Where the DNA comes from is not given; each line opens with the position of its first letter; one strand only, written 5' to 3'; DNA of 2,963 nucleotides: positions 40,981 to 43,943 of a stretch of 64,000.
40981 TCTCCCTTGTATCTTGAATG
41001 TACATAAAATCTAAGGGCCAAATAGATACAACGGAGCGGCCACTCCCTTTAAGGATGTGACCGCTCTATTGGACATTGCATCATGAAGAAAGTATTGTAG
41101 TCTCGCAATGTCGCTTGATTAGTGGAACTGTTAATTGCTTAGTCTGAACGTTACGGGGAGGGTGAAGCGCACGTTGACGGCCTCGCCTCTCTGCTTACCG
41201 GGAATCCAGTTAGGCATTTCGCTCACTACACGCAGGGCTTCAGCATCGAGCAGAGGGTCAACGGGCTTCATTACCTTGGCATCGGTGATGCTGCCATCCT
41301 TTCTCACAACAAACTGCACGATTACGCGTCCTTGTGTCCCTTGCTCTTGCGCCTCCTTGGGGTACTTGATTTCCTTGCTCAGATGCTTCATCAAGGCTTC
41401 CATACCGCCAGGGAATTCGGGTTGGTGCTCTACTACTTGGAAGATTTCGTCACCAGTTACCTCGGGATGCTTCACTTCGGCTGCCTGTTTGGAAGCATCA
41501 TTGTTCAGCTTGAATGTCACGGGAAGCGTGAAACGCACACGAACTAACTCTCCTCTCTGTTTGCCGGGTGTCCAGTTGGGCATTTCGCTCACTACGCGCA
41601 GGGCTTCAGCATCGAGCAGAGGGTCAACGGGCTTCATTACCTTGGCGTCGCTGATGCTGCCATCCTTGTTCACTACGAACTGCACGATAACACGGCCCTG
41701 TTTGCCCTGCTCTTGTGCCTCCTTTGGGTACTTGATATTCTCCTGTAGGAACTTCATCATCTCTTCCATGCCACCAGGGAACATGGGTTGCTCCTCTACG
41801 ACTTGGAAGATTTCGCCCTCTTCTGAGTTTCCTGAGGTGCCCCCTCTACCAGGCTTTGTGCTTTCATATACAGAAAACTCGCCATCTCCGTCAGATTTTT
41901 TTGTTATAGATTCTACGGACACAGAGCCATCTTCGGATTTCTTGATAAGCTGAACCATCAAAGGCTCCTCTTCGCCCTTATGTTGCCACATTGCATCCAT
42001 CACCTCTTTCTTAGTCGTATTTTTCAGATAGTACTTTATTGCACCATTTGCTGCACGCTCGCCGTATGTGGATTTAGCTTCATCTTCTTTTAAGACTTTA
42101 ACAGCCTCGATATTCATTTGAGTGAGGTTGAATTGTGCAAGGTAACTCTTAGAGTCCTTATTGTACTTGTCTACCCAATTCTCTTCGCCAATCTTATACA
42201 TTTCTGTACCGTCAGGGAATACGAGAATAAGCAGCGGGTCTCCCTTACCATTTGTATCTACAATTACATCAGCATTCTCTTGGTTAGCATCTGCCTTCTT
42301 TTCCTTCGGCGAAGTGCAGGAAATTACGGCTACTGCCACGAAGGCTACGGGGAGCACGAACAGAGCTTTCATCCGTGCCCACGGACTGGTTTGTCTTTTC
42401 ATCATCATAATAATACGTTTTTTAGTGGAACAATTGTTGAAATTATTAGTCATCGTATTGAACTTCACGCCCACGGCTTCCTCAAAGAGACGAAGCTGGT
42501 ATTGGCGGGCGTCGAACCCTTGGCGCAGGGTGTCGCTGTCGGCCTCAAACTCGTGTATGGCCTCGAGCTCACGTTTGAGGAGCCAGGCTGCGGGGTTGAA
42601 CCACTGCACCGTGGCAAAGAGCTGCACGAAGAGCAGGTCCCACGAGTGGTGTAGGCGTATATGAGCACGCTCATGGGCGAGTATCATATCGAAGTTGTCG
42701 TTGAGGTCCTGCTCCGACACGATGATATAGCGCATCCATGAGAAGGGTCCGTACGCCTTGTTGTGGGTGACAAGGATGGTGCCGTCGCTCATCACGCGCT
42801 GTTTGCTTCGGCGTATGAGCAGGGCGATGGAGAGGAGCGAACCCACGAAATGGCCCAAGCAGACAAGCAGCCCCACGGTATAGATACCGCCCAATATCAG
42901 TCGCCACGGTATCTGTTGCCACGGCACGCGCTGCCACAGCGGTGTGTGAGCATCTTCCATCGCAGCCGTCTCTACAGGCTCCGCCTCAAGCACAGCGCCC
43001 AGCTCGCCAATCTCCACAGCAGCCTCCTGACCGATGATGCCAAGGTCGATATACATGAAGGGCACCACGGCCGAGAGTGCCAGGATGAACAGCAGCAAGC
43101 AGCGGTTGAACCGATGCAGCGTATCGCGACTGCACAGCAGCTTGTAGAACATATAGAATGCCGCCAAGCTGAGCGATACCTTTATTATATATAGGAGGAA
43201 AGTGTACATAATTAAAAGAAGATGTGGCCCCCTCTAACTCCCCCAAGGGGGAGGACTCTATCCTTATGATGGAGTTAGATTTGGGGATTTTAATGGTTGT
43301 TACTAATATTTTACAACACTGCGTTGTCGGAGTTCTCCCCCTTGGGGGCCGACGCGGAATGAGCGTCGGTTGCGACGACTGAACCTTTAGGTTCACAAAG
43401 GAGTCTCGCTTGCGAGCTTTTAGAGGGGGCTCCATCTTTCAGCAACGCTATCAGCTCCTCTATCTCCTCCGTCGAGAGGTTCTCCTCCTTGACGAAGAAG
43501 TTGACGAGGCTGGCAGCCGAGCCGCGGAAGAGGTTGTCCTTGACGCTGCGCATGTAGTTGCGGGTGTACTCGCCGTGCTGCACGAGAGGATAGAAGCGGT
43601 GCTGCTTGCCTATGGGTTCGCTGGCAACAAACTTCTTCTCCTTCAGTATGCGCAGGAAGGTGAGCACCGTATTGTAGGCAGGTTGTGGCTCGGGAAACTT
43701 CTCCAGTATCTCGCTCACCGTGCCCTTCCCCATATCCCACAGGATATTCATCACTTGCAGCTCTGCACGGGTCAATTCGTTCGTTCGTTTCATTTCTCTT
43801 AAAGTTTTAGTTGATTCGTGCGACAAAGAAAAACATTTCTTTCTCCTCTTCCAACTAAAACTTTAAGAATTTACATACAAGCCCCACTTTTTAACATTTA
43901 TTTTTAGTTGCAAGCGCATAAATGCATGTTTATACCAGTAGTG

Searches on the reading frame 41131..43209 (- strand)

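Call 16: search_protein_families(library=pfam, proteins=[window:41131-43209:-])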
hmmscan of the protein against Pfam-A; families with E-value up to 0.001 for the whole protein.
window:41131-43209:- (692 aa): 3 families
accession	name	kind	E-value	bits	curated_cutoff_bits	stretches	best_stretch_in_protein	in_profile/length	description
PF03544.19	TonB_C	-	4.4e-44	149.3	24.6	2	613-690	2-79/79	Gram-negative bacterial TonB protein C-terminal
PF05569.17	Peptidase_M56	-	1.1e-11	44.9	31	1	40-268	37-295/296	BlaR1 peptidase M56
PF19115.5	DUF5800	-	0.00034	21.1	26.8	0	566-601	20-55/64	Family of unknown function (DUF5800)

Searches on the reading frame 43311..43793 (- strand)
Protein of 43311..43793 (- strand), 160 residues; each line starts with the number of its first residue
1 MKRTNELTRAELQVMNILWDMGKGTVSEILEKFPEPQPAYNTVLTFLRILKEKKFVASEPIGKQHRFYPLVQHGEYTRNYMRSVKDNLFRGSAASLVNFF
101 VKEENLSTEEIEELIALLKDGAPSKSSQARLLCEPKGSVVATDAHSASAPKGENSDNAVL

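Call 16: search_protein_families(library=pfam, proteins=[window:43311-43793:-])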
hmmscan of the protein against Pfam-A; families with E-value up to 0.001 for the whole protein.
window:43311-43793:- (160 aa): 1 family
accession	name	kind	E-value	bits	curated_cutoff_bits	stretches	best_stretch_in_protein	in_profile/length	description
PF03965.22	Penicillinase_R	-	7.2e-30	104.1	22.6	1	7-119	1-114/115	Penicillinase repressor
